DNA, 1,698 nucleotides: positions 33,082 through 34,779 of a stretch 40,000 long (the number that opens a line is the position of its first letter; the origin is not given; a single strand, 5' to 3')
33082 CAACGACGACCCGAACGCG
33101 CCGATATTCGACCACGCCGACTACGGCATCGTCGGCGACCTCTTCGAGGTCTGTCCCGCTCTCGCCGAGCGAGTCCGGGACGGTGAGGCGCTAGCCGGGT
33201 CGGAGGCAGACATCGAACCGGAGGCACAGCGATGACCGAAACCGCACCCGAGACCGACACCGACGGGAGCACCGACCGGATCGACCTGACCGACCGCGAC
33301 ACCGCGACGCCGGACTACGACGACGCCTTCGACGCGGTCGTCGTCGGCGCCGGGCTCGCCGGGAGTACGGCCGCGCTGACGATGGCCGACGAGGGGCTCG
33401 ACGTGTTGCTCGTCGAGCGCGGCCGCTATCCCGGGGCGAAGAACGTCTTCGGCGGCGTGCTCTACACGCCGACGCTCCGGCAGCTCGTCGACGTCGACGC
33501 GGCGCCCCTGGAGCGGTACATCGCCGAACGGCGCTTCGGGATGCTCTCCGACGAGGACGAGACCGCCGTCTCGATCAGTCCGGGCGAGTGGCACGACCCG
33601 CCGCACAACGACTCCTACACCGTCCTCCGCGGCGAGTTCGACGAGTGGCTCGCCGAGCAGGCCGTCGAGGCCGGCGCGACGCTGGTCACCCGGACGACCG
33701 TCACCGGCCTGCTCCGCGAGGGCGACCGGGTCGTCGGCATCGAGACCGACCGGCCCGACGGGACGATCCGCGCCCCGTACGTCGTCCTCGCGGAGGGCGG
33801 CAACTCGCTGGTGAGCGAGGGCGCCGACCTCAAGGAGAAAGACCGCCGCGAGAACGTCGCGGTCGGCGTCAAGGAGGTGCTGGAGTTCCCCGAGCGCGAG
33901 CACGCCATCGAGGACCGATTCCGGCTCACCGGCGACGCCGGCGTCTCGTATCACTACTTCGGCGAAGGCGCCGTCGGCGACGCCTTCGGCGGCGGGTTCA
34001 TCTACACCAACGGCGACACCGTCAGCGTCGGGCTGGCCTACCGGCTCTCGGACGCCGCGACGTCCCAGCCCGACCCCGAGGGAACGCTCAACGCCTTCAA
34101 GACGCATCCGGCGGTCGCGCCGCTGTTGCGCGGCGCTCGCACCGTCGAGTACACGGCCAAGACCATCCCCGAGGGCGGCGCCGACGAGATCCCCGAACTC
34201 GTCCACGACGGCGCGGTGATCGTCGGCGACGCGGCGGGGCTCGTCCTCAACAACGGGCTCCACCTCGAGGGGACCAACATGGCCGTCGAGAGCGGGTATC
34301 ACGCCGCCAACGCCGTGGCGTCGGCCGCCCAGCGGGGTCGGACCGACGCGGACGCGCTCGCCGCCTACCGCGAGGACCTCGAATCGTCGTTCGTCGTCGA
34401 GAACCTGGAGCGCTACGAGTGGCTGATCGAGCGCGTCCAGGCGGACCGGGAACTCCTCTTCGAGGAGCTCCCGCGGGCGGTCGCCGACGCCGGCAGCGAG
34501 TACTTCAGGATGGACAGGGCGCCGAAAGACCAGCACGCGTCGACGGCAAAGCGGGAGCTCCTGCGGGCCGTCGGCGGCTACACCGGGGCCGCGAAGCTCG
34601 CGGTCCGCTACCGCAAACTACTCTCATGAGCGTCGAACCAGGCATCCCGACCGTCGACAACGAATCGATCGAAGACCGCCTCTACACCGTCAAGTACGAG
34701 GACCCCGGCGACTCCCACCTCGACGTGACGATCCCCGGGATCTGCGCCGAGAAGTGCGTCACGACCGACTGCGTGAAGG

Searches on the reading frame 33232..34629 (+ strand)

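Call 62: search_protein_families(library=pfam, proteins=[window:33232-34629:+], max_evalue=0.00001)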
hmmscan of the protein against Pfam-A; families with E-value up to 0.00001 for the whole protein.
window:33232-34629:+ (465 aa): 9 families
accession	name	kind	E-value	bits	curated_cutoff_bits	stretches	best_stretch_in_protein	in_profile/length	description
PF01266.30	DAO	-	6.9e-18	65.7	27.9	2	138-359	153-351/353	FAD dependent oxidoreductase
PF01494.25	FAD_binding_3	-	1.6e-13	51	22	1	34-213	3-182/349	FAD binding domain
PF12831.13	FAD_oxidored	-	4e-12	46.6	27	1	34-185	1-141/416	FAD dependent oxidoreductase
PF03486.20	HI0933_like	-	4.3e-10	39.9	50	0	34-74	2-42/244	HI0933-like protein Rossmann domain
PF00890.30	FAD_binding_2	-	1.6e-09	37.9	20.4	1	34-67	1-34/414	FAD binding domain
PF07992.20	Pyr_redox_2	-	4e-08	33.5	26.1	1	34-195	2-114/291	Pyridine nucleotide-disulphide oxidoreductase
PF21162.3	ETFQO_UQ-bd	-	4.6e-08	33.9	27.7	1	211-312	3-96/96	ETF-QO, ubiquinone-binding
PF13450.12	NAD_binding_8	-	1.2e-06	29.2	21.9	1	37-69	1-33/68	NAD(P)-binding Rossmann-like domain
PF01134.28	GIDA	-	1.5e-06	28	22.1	1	34-199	1-161/391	Glucose inhibited division protein A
